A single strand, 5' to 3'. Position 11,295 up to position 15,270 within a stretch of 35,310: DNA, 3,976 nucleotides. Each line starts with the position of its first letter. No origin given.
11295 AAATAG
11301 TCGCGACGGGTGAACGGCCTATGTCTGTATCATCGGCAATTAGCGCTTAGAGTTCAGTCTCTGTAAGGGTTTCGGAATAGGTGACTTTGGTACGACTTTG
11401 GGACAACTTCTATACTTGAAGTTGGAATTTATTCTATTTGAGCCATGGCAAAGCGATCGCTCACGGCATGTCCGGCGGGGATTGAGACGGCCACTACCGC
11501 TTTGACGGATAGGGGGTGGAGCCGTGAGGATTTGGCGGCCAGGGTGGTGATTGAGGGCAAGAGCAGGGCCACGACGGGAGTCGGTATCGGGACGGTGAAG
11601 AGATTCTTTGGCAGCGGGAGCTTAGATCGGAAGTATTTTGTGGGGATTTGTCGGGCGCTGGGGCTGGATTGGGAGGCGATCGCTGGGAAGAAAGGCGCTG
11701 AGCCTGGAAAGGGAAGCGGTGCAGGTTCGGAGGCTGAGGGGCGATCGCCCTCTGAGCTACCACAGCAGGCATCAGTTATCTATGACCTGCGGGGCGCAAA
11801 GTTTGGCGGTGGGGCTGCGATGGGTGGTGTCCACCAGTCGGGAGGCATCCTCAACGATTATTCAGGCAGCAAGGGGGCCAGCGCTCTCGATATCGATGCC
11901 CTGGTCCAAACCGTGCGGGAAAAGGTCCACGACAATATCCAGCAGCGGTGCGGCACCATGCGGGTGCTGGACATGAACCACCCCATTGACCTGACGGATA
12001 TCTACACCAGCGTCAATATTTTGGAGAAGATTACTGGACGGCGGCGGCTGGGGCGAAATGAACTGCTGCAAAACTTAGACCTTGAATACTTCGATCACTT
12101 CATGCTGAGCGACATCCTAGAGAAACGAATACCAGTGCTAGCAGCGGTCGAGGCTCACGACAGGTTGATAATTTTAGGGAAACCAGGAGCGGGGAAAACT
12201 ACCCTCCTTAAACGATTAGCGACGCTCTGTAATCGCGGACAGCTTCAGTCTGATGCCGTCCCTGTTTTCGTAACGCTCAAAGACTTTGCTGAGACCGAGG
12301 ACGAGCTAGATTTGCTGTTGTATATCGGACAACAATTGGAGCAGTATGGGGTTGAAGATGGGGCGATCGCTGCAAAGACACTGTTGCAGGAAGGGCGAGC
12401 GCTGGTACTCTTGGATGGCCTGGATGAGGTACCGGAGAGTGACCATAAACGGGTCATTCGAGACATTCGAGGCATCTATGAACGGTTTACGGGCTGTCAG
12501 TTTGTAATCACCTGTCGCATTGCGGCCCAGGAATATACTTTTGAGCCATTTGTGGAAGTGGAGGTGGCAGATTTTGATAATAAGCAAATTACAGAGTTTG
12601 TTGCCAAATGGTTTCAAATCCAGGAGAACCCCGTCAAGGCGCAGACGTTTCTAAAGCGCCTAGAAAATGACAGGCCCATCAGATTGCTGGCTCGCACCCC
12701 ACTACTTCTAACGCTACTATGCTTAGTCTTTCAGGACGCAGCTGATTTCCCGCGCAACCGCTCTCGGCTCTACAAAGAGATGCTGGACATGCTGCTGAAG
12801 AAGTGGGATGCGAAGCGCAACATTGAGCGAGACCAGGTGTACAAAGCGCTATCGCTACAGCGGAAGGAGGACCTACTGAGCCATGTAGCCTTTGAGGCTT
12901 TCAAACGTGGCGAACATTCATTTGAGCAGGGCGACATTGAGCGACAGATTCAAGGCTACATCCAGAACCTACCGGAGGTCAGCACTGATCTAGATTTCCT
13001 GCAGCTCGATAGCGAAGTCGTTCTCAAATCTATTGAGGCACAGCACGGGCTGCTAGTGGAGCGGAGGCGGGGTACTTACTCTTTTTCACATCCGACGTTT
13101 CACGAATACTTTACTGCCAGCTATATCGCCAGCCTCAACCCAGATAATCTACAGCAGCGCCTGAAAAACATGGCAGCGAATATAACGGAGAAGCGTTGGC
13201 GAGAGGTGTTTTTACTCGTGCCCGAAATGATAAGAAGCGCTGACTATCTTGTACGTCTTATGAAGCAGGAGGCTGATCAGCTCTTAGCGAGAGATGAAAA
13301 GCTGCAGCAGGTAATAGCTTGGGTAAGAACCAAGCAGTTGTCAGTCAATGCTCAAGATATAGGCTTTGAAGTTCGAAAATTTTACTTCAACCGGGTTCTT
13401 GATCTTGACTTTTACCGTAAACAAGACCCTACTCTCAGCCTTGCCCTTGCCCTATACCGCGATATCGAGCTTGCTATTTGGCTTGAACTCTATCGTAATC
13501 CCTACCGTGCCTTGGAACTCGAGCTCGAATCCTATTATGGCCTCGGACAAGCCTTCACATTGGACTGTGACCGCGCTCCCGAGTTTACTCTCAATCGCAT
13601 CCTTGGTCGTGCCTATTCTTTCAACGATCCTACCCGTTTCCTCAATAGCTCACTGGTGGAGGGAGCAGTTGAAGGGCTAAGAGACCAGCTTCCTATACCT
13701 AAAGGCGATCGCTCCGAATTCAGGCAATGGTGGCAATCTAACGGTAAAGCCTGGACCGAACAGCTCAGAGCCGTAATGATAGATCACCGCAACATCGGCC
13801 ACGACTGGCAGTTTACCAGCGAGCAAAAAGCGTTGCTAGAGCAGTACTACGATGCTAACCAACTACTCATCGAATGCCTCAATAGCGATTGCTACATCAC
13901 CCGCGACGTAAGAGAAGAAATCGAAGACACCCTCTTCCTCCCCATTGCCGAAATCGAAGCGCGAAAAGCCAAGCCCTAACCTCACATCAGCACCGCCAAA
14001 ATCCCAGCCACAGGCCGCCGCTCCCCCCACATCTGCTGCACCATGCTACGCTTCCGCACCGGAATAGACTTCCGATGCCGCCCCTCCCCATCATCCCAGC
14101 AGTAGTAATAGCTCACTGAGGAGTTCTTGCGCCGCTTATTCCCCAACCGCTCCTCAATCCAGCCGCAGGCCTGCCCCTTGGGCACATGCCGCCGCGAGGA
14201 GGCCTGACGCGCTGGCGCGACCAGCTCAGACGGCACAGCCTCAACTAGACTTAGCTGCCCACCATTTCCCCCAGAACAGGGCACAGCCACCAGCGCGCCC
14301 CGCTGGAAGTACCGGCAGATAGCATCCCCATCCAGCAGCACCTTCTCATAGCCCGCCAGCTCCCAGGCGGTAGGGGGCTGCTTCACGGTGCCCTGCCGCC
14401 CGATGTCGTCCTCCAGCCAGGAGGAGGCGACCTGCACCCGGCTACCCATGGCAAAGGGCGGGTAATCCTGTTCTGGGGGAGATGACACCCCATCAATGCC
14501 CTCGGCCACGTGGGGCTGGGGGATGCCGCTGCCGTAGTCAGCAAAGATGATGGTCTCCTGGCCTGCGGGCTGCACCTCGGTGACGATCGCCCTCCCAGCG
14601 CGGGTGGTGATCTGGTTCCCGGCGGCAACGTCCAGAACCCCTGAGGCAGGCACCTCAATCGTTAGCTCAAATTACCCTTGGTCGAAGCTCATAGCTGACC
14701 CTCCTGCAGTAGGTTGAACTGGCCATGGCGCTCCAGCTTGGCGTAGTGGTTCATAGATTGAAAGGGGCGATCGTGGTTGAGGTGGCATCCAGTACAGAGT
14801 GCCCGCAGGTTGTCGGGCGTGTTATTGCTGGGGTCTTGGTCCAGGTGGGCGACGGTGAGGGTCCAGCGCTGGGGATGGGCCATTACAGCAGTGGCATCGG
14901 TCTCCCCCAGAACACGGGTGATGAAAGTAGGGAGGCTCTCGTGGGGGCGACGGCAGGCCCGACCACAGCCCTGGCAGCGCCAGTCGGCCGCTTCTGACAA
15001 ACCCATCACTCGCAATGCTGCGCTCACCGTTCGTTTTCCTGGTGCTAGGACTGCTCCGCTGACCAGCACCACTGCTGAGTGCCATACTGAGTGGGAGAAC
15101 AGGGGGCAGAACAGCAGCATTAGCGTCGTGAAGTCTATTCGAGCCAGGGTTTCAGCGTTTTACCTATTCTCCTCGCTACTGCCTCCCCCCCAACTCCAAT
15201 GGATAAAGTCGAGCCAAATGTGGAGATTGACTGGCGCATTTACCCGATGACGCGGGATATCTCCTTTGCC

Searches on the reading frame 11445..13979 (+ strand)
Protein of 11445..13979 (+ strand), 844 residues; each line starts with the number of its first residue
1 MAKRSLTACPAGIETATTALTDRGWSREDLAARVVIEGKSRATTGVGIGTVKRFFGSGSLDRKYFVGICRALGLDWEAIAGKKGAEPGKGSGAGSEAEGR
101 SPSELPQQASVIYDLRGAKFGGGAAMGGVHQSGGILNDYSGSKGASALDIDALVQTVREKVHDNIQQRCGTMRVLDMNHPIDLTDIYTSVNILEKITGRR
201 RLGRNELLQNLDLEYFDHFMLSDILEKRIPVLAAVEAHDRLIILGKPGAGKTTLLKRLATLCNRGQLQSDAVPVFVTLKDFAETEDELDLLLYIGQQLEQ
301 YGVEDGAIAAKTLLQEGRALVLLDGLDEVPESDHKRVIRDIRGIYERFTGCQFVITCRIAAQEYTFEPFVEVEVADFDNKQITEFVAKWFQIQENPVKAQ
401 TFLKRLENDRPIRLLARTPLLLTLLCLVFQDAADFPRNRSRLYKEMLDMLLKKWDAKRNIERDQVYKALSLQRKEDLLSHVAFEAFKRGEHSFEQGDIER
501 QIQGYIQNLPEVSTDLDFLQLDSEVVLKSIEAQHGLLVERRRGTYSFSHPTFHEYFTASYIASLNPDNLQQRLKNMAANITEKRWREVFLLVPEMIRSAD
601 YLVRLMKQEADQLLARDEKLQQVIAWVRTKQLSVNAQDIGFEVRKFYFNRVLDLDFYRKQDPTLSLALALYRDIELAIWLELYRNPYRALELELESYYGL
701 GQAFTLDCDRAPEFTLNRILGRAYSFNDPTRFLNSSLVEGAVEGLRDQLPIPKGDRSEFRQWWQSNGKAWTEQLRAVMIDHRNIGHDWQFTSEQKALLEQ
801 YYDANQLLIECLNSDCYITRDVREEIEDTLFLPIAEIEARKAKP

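Call 4: search_protein_families(library=pfam, proteins=[window:11445-13979:+], max_evalue=0.01)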
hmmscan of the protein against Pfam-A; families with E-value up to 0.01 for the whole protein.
window:11445-13979:+ (844 aa): 9 families
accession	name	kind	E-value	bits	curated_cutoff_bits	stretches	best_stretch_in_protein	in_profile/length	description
PF22727.1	NCH2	-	7.1e-41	138.7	27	1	742-833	5-96/96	NACHT C-terminal Helical domain 2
PF05729.18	NACHT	-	2.5e-19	70.2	26.7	1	240-391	2-165/167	NACHT domain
PF13401.12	AAA_22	-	3.3e-05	24.6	27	1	241-355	8-120/130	AAA domain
PF13238.12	AAA_18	-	0.00014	22.8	29.4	1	242-274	2-34/128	AAA domain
PF24883.2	NPHP3_N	-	0.00014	22.5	24.8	0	240-265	24-49/164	Nephrocystin 3, N-terminal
PF20720.3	nSTAND3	-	0.00045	20.4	27.2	1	233-260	12-39/155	Novel STAND NTPase 3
PF00005.33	ABC_tran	-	0.00058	20.9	25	1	235-270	8-45/137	ABC transporter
PF13191.12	AAA_16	-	0.0012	19.8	32.6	1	241-343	27-122/167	AAA ATPase domain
PF13521.12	AAA_28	-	0.0085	16.8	27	0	241-263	2-24/164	AAA domain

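Call 5: search_protein_families(library=padloc, proteins=[window:11445-13979:+], max_evalue=0.01)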
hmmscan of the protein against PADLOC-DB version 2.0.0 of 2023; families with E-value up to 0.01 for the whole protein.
window:11445-13979:+ (844 aa): 5 families
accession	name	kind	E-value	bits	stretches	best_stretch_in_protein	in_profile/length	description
PDLC05051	PDC-S60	-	8.7e-12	42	1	232-562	382-698/1027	-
PDLC05079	PDC-S73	-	0.0045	13.8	1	233-259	186-212/752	-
PDLC04140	mad8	-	0.0057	14.2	0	240-260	29-49/314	mads_8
PDLC00304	PtuA1|PtuA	-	0.007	13.6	0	242-280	43-83/444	AAA ATPase domain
PDLC04232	IetA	-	0.009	13.5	0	223-260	101-138/330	-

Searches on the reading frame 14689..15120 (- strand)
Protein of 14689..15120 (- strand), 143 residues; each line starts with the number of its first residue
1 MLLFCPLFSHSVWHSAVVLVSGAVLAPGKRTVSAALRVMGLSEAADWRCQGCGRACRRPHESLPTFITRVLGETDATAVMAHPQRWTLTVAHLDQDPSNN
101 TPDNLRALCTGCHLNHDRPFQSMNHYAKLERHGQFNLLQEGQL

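Call 19: search_protein_families(library=pfam, proteins=[window:14689-15120:-], max_evalue=0.001)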
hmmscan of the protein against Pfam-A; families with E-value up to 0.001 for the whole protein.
window:14689-15120:- (143 aa): 1 family
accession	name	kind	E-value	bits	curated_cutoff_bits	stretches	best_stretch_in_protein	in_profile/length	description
PF13392.12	HNH_3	-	0.00047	20.2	24.8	1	88-107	19-38/46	HNH endonuclease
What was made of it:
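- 13982..15120 (-): Upstream module genes: a 223-aa protein and a 143-aa HNH-like protein. The HNH_3 match is weak (call 19).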
